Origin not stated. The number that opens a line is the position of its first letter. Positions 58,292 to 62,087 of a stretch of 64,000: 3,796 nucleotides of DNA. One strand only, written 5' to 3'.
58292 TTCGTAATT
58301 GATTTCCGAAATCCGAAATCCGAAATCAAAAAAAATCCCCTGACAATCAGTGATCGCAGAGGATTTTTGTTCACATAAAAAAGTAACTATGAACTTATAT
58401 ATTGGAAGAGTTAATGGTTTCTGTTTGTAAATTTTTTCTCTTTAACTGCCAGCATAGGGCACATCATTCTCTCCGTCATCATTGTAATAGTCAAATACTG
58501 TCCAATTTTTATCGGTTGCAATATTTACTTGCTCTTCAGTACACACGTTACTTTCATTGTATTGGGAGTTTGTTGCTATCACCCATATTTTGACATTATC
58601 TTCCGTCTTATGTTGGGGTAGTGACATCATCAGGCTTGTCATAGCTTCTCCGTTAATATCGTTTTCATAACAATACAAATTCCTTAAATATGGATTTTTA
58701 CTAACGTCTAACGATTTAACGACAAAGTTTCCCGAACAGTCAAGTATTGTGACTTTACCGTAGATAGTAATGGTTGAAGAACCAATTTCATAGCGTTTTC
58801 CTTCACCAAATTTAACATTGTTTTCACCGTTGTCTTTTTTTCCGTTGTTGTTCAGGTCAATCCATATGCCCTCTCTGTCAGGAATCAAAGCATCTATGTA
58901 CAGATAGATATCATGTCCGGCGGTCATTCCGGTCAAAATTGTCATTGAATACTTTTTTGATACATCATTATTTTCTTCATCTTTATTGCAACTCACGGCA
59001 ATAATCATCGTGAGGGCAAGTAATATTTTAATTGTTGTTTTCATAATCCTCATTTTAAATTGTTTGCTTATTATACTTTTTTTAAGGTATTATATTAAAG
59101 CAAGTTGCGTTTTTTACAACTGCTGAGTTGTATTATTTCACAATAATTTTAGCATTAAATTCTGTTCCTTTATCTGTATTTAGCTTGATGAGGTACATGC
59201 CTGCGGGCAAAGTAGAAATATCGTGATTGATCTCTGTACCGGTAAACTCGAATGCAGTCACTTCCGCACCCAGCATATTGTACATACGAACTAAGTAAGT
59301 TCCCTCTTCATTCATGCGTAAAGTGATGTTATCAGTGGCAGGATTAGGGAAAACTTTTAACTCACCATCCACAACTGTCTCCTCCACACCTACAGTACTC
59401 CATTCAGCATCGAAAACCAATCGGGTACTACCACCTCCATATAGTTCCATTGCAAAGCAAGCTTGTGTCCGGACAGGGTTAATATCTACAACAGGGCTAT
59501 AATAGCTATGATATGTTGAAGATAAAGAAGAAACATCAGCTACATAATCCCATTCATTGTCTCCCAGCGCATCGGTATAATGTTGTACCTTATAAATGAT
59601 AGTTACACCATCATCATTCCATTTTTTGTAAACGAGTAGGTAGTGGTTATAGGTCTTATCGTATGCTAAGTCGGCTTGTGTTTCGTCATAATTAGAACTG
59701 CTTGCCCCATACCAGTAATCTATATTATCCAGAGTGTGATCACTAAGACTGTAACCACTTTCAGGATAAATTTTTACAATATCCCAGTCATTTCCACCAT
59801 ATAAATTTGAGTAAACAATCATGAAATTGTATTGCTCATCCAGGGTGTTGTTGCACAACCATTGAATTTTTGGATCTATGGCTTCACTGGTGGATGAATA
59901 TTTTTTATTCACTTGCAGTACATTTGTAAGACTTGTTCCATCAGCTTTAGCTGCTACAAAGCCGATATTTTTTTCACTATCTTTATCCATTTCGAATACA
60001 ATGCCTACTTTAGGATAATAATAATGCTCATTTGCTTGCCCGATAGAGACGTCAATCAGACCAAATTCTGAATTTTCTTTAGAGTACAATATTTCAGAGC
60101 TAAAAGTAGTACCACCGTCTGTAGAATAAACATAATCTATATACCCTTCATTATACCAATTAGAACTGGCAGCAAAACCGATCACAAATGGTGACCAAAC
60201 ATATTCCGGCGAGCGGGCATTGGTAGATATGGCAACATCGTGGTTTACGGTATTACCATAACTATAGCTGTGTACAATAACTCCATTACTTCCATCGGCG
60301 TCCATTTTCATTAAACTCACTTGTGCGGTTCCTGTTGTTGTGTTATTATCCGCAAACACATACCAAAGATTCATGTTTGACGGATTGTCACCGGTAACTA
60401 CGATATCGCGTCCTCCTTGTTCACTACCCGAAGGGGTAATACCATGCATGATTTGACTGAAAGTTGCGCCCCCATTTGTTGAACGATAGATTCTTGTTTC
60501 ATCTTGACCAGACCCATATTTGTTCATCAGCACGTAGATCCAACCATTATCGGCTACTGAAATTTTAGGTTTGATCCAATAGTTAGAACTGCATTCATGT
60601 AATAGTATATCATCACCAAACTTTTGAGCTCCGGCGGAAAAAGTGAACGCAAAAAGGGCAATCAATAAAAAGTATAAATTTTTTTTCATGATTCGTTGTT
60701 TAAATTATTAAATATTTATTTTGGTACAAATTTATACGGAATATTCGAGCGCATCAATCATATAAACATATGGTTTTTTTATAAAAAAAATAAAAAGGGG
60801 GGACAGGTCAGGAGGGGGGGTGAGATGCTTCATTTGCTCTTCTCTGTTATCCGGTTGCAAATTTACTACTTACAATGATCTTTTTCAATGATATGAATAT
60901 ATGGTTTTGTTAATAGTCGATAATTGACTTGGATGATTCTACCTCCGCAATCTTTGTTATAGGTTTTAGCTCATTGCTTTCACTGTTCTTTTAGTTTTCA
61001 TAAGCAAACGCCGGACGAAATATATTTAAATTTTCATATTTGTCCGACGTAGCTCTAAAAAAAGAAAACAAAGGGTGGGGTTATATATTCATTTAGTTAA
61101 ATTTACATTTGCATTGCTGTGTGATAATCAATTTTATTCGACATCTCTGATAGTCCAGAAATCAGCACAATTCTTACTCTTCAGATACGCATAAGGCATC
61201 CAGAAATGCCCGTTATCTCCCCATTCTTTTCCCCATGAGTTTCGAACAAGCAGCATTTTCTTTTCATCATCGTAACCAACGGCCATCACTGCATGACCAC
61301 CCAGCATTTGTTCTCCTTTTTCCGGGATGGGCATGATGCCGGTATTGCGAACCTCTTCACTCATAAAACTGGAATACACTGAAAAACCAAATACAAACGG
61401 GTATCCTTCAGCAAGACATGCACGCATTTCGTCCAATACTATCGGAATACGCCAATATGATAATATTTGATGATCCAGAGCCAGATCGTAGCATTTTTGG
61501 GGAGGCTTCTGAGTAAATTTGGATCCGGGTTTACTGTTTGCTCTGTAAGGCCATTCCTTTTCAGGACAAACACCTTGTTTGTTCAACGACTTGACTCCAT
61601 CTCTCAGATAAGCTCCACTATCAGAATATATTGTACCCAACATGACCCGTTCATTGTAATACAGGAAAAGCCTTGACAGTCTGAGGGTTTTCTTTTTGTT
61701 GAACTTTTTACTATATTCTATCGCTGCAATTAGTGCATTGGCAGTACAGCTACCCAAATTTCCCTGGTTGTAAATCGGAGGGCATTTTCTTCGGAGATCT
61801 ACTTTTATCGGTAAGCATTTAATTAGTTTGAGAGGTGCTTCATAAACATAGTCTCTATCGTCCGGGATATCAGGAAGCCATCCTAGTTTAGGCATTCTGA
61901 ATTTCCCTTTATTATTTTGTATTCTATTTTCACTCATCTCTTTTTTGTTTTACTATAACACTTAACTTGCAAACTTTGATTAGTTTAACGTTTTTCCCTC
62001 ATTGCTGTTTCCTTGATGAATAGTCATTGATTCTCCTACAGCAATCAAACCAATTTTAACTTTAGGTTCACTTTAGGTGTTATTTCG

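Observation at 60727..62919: Four paralogous promoter modules with a shared direct-repeat box link a Y_Y_Y kinase/LuxR regulator to a papain-like protease and a T9SS BNR protein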

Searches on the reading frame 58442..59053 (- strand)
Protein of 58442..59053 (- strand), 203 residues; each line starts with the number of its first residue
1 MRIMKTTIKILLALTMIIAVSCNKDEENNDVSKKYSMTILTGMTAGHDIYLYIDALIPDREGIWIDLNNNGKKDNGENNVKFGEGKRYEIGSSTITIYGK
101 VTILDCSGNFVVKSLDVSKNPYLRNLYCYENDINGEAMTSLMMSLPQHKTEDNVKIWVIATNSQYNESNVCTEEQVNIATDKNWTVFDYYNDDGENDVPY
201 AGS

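Call 6: search_protein_families(library=pfam, proteins=[window:58442-59053:-], max_evalue=0.01)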
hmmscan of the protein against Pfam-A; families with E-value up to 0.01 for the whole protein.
window:58442-59053:- (203 aa): 0 families

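Call 43: search_protein_families(library=ncbifam, proteins=[window:58442-59053:-], max_evalue=0.001)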
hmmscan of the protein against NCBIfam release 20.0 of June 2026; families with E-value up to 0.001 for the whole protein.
window:58442-59053:- (203 aa): 0 families

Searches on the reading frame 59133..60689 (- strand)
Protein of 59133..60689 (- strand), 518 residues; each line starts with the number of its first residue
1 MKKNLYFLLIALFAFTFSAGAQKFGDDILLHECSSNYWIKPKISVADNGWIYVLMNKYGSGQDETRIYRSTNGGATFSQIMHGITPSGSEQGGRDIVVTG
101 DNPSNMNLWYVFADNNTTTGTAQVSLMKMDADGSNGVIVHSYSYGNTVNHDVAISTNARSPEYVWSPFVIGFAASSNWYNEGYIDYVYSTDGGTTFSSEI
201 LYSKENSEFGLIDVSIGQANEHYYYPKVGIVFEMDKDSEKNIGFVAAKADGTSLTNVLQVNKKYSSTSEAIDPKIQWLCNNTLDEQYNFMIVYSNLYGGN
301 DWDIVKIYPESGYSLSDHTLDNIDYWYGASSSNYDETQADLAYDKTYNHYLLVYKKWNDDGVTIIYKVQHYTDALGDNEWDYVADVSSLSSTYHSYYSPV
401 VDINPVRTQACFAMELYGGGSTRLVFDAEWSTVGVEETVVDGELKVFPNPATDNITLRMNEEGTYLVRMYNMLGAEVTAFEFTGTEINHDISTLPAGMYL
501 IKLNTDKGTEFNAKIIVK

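Call 6: search_protein_families(library=pfam, proteins=[window:59133-60689:-], max_evalue=0.01)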
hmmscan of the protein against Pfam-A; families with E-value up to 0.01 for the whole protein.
window:59133-60689:- (518 aa): 2 families
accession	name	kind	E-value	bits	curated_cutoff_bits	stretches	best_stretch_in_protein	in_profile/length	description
PF18962.6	Por_Secre_tail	-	2.2e-13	50.7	27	1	446-517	1-75/75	Secretion system C-terminal sorting domain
PF02012.26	BNR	-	0.0023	18.1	27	0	188-197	2-11/12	BNR/Asp-box repeat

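Call 43: search_protein_families(library=ncbifam, proteins=[window:59133-60689:-], max_evalue=0.001)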
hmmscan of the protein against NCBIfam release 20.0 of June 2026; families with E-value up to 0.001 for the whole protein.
window:59133-60689:- (518 aa): 2 families
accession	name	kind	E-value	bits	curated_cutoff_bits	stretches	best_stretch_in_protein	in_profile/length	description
NF050177.1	TapA_OM_Porphy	equivalog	8.4e-85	285.5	500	1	3-517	4-543/544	TapA/TapC family T9SS-dependent outer membrane protein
TIGR04183.1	Por_Secre_tail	domain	2.2e-13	50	23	1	446-518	1-72/72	T9SS type A sorting domain-containing protein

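Call 53: find_homologous_proteins(query=window:59133-60689:-, max_evalue=1e-10)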
Query window:59133-60689:- (518 aa): 34 proteins with E <= 1e-10 among 7525 candidates.
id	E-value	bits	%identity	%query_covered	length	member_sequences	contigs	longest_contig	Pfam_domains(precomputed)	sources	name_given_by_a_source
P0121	0.0e+0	1184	100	100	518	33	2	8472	PF18962.8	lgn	-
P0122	1.1e-244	831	71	100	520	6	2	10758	PF18962.8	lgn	-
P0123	1.5e-215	735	64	100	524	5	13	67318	PF18962.8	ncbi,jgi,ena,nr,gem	ncbi:MAG TPA: T9SS type A sorting domain-containing protein [Bacteroidales bacterium]|nr:T9SS type A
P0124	6.6e-204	697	61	100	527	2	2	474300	PF18962.8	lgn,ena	-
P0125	7.8e-203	693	60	100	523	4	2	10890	PF18962.8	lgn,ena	-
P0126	1.8e-192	659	57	100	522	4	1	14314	PF18962.8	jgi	-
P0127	4.4e-189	648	58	99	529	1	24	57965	PF18962.8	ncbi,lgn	-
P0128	1.1e-188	646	58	99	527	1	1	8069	PF18962.8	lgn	-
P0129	1.1e-187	643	58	99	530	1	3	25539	PF18962.8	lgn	-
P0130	9.3e-186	637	57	100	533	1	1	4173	PF18962.8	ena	-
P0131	1.7e-184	633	57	99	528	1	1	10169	PF18962.8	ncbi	-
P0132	1.8e-172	593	54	100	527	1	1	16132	PF18962.8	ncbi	-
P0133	1.6e-171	590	55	100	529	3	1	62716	PF18962.8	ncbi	-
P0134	2.3e-167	576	52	98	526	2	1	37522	PF18962.8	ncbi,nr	ncbi:MAG: T9SS type A sorting domain-containing protein [Lentimicrobiaceae bacterium]|nr:T9SS type A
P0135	6.8e-163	561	52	100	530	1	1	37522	PF18962.8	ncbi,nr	ncbi:MAG: T9SS type A sorting domain-containing protein [Lentimicrobiaceae bacterium]|nr:T9SS type A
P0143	3.3e-62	229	31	100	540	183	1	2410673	PF18962.8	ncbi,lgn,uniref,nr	ncbi:TapA/TapC family T9SS-dependent outer membrane protein [Porphyromonas gingivalis]|uniref:TapA/T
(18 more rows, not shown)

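Call 54: find_encoding_contigs(protein=P0143, flank=10000, max_places=1)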
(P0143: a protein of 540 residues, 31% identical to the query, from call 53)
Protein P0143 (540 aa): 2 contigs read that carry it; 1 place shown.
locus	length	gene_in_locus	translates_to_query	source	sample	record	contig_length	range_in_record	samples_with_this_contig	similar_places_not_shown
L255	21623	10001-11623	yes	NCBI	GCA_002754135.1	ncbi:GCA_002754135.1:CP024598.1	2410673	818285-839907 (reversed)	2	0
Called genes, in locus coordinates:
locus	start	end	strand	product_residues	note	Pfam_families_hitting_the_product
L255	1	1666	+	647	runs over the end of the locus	PF02581:TMP-TENI, PF08543:Phos_pyr_kin, PF02581:TMP-TENI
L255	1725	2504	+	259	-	PF05690:ThiG, PF00977:His_biosynth (faint)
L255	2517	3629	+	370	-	PF04055:Radical_SAM, PF06968:BATS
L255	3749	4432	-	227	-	PF13505:OMP_b-brl, PF13568:OMP_b-brl_2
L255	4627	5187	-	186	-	-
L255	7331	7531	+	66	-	-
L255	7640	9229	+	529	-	PF18962:Por_Secre_tail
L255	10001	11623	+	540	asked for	PF18962:Por_Secre_tail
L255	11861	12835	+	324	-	PF21347:DUF3108_like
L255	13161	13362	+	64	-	-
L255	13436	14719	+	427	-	PF00270:DEAD, PF04851:ResIII (weak), PF00271:Helicase_C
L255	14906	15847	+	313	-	PF13793:Pribosyltran_N, PF00156:Pribosyltran, PF14572:Pribosyl_synth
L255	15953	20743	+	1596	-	PF05170:AsmA, PF05359:DUF748, PF13116:YhdP, PF04357:TamB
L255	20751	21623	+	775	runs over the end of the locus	PF07244:POTRA (faint), PF01103:Omp85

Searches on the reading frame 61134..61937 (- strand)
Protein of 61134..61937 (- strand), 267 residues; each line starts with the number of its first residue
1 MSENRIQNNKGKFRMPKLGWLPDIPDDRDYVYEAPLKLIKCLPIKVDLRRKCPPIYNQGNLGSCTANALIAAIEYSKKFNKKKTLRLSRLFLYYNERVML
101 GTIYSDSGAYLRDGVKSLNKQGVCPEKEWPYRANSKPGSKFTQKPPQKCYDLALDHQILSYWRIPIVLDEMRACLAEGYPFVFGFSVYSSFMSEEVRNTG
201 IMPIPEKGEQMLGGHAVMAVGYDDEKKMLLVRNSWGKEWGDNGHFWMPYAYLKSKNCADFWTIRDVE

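Call 6: search_protein_families(library=pfam, proteins=[window:61134-61937:-], max_evalue=0.01)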
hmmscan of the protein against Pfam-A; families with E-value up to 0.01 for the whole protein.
window:61134-61937:- (267 aa): 1 family
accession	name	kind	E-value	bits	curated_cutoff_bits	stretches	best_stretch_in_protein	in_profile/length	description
PF00112.29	Peptidase_C1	-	3.8e-19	70.1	20.7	1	42-249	1-204/220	Papain family cysteine protease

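Call 9: find_encoding_contigs(protein=window:61134-61937:-, flank=10000, max_places=10)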
Protein window:61134-61937:- (267 aa): 21 contigs read that carry it; 10 places shown.
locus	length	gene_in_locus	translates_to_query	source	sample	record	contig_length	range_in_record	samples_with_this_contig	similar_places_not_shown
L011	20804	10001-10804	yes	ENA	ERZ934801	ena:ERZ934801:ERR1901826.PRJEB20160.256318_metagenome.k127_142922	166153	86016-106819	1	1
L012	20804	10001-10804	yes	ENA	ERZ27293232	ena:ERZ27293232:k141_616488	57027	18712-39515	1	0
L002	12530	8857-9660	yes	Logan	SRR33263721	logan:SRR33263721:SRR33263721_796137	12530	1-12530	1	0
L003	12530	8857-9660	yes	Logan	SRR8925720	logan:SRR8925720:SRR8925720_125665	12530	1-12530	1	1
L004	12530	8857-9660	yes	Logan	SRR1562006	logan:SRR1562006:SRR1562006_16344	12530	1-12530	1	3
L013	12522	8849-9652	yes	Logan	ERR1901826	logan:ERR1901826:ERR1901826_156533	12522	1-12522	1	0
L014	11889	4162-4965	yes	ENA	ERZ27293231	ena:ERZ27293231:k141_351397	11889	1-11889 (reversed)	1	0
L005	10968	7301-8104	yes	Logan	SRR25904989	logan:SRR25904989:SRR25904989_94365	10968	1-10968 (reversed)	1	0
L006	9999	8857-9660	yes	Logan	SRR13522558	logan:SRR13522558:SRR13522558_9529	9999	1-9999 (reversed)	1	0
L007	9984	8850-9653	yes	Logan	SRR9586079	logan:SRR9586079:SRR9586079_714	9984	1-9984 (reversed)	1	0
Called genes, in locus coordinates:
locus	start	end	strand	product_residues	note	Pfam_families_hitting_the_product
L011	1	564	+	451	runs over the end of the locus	PF10459:Peptidase_S46 (faint), PF00089:Trypsin, PF13365:Trypsin_2, PF00595:PDZ, PF13180:PDZ_2, PF17820:PDZ_6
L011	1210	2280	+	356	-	PF14238:DUF4340 (weak)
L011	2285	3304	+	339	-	PF00383:dCMP_cyt_deam_1, PF14437:MafB19-deam, PF01872:RibD_C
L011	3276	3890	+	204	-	PF01205:Impact_N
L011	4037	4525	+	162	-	-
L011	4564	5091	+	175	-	-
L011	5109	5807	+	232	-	PF18962:Por_Secre_tail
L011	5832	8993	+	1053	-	PF07494:Reg_prop (faint), PF08450:SGL (faint), PF07495:Y_Y_Y, PF07730:HisKA_3, PF02518:HATPase_c (weak)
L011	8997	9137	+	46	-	-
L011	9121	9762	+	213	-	PF00072:Response_reg, PF00196:GerE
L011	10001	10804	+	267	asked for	PF00112:Peptidase_C1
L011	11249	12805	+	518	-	PF18962:Por_Secre_tail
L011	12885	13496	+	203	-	-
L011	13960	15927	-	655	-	PF01182:Glucosamine_iso, PF02585:PIG-L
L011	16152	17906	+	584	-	PF03577:Peptidase_C69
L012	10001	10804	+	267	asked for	PF00112:Peptidase_C1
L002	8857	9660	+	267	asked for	PF00112:Peptidase_C1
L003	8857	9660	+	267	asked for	PF00112:Peptidase_C1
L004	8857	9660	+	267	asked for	PF00112:Peptidase_C1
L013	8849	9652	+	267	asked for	PF00112:Peptidase_C1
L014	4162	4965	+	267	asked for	PF00112:Peptidase_C1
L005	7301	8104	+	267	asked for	PF00112:Peptidase_C1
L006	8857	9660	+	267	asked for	PF00112:Peptidase_C1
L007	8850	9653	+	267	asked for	PF00112:Peptidase_C1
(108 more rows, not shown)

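Call 43: search_protein_families(library=ncbifam, proteins=[window:61134-61937:-], max_evalue=0.001)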
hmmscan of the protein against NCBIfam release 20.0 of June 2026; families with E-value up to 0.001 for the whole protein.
window:61134-61937:- (267 aa): 0 families

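Call 62: find_homologous_proteins(query=window:61134-61937:-, max_evalue=1e-20)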
Query window:61134-61937:- (267 aa): 7909 proteins with E <= 1e-20 among 8000 candidates; the best 120 are listed.
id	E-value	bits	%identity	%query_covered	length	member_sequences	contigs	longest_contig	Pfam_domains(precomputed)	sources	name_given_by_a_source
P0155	1.0e-185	634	100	100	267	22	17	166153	PF00112.30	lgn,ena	-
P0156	3.5e-148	511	78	100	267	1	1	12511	PF00112.30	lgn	-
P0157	2.8e-141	488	75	100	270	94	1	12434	PF00112.30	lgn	-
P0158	5.3e-136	471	76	95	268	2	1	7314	PF00112.30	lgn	-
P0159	5.7e-135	467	71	100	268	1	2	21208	PF00112.30,PF13529.14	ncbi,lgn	-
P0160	8.8e-134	463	75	96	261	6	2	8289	PF00112.30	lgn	-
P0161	4.0e-128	445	69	100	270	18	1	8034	PF00112.30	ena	-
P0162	1.3e-127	443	71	97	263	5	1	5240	PF00112.30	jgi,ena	-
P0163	1.8e-126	439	71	97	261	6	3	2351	PF00112.30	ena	-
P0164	4.7e-126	438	68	100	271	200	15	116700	PF00112.30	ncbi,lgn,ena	-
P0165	9.6e-125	434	70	97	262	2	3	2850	PF00112.30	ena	-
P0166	1.8e-124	433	68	100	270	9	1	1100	PF00112.30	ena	-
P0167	2.3e-121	423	68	97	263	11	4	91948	PF00112.30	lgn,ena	-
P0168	2.1e-120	419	69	95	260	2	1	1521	PF00112.30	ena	-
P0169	2.4e-118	413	68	96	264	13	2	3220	PF00112.30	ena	-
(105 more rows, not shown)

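Call 64: find_encoding_contigs(protein=P0156, flank=6000, max_places=1)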
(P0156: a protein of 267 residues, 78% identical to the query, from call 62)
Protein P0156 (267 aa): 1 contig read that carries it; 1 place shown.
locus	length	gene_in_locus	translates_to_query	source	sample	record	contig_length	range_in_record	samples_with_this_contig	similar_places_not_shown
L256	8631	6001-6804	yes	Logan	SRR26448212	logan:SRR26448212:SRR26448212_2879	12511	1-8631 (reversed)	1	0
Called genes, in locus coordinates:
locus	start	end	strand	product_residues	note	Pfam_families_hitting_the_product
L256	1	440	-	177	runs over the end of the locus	PF13858:DUF4199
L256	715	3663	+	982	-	PF13176:TPR_7 (faint), PF00515:TPR_1 (weak), PF13424:TPR_12, PF00512:HisKA, PF02518:HATPase_c, PF00072:Response_reg, PF12833:HTH_18, PF00165:HTH_AraC, +3 more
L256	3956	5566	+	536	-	PF19872:DUF6345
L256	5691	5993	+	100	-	PF09394:Inhibitor_I42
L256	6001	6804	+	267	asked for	PF00112:Peptidase_C1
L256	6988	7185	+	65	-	-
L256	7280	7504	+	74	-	-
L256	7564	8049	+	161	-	PF00383:dCMP_cyt_deam_1, PF14437:MafB19-deam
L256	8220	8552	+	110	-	-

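Call 65: find_encoding_contigs(protein=P0164, flank=6000, max_places=1)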
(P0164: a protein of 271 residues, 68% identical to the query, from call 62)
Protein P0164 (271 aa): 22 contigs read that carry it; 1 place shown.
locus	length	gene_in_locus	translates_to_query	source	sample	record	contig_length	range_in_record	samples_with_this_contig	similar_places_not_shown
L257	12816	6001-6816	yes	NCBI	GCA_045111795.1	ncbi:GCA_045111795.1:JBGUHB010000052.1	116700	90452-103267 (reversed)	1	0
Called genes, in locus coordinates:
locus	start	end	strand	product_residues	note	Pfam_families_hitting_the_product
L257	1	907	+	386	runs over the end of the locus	PF00072:Response_reg, PF00158:Sigma54_activat, PF01078:Mg_chelatase (faint), PF14532:Sigma54_activ_2, PF07728:AAA_5, PF25601:AAA_lid_14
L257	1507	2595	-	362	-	PF09640:DUF2027, PF01713:Smr (weak)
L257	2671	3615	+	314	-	PF20243:MbnP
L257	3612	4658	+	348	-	PF03150:CCP_MauG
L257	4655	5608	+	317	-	PF04055:Radical_SAM, PF16199:Radical_SAM_C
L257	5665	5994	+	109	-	PF09394:Inhibitor_I42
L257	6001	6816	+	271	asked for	PF00112:Peptidase_C1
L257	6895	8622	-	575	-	PF02771:Acyl-CoA_dh_N, PF02770:Acyl-CoA_dh_M, PF00441:Acyl-CoA_dh_1, PF08028:Acyl-CoA_dh_2, PF12186:AcylCoA_dehyd_C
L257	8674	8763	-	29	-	-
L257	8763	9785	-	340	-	PF01012:ETF, PF00766:ETF_alpha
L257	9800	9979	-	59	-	-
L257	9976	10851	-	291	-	PF01012:ETF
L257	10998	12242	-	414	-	PF00135:COesterase, PF20434:BD-FAE, PF07859:Abhydrolase_3 (weak), PF00326:Peptidase_S9 (faint), PF18962:Por_Secre_tail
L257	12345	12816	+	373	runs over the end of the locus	PF04055:Radical_SAM, PF06968:BATS (faint)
